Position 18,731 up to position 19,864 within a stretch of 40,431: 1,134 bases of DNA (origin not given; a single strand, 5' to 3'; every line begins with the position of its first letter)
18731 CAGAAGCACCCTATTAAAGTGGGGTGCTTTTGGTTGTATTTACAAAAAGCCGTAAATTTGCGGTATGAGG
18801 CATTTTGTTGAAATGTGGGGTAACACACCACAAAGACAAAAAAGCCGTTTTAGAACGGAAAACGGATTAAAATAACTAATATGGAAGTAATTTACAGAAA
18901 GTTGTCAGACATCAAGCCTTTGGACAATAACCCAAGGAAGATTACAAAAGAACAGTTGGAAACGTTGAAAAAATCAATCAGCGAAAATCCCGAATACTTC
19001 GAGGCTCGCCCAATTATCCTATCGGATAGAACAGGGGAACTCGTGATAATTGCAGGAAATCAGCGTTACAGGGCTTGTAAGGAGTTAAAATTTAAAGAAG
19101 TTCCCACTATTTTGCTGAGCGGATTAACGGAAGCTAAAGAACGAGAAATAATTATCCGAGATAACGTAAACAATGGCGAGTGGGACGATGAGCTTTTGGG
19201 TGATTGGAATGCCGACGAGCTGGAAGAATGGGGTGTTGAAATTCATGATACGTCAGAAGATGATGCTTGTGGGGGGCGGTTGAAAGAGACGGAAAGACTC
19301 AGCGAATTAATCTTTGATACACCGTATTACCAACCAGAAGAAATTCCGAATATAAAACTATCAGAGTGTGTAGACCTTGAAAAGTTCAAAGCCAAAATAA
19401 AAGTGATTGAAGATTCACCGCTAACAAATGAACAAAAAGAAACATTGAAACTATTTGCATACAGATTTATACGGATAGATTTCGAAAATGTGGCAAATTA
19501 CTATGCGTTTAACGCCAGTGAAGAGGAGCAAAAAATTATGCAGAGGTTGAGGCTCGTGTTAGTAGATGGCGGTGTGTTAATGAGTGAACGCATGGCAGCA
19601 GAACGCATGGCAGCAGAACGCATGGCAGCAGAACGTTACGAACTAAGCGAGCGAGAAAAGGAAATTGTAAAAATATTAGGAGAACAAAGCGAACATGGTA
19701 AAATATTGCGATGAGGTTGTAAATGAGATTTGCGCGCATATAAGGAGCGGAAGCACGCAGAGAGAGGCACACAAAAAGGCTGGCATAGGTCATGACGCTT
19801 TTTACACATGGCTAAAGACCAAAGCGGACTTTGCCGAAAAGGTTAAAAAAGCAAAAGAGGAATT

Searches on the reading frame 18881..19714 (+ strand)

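Call 54: search_protein_families(library=phrogs, proteins=[window:18881-19714:+], max_evalue=0.001)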
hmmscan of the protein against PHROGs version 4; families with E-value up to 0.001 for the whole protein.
window:18881-19714:+ (277 aa): 19 families
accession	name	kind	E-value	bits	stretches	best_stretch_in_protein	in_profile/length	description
phrog_498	-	other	8.1e-26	91.7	1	1-116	33-145/633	DNA methyltransferase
phrog_620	-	DNA, RNA and nucleotide metabolism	3e-25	90.6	1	1-108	7-110/217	ParB-like partition protein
phrog_940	-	DNA, RNA and nucleotide metabolism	1.6e-24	87.8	1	1-143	4-137/388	nuclease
phrog_17622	-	unknown function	2.8e-22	80.2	1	11-133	21-146/222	-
phrog_8071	-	DNA, RNA and nucleotide metabolism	3.9e-18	66.8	1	2-104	6-101/389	ParB-like partition protein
phrog_9353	-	unknown function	2.9e-14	54.5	1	9-120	17-130/245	-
phrog_18056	-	DNA, RNA and nucleotide metabolism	7.4e-12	45.9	1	1-89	1-82/387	ParB-like partition nuclease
phrog_15396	-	DNA, RNA and nucleotide metabolism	4.4e-11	44.1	1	10-107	11-104/258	ParB-like partition nuclease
phrog_723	-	DNA, RNA and nucleotide metabolism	8.1e-11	43.1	1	4-108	14-117/223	ParB-like partition protein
phrog_4715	-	DNA, RNA and nucleotide metabolism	2.3e-10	40.5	1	8-103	152-245/630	ParB-like partition protein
phrog_930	-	DNA, RNA and nucleotide metabolism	2e-08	35.4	1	2-106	6-105/223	ParB-like partition protein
phrog_1033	-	DNA, RNA and nucleotide metabolism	1.7e-07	32.4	1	12-93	44-127/334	ParB-like partition protein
phrog_3264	-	DNA, RNA and nucleotide metabolism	1.1e-06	29.6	1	7-96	53-139/337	ParB-like partition protein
phrog_5475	-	unknown function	6.1e-06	26.3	1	9-93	9-85/458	-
phrog_7405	-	unknown function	6.9e-06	26.9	1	5-106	26-126/250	-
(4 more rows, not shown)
